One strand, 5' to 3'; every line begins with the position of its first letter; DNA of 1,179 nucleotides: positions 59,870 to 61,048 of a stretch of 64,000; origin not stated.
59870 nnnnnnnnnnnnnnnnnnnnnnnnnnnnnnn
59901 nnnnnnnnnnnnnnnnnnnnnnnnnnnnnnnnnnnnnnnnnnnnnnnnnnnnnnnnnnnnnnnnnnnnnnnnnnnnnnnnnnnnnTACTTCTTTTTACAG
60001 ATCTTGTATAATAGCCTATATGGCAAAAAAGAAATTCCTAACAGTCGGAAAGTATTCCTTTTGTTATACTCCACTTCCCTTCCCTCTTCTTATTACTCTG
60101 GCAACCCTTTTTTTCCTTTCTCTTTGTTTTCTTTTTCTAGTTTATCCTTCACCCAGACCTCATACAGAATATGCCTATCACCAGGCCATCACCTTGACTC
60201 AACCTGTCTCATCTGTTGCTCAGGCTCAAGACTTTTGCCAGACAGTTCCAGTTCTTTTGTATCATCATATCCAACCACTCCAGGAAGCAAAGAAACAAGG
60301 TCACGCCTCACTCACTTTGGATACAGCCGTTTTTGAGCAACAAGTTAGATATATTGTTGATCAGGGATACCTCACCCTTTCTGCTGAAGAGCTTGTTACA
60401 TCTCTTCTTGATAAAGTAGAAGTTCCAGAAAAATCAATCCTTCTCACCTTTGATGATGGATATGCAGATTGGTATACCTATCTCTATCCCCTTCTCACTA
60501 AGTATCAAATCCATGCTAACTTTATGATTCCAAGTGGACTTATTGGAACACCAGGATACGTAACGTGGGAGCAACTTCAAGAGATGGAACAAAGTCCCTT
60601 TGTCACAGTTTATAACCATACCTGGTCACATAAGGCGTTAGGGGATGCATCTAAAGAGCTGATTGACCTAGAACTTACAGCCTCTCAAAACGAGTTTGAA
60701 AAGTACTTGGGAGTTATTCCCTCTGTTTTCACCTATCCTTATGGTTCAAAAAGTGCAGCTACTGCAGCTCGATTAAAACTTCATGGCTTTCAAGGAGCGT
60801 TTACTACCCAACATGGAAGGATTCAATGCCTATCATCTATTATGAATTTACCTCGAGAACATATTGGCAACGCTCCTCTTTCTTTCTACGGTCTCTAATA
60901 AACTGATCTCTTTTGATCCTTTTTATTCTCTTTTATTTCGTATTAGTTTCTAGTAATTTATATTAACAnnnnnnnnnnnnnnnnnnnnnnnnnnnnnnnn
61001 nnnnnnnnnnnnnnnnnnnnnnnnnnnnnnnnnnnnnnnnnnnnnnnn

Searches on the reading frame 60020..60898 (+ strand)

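Call 29: search_protein_families(library=pfam, proteins=[window:60020-60898:+], max_evalue=0.00001)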
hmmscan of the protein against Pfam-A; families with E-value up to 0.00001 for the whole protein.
window:60020-60898:+ (292 aa): 1 family
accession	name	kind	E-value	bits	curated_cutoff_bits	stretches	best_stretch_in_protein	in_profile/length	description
PF01522.26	Polysacc_deac_1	-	1.3e-27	96.6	23.1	1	133-258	2-122/124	Polysaccharide deacetylase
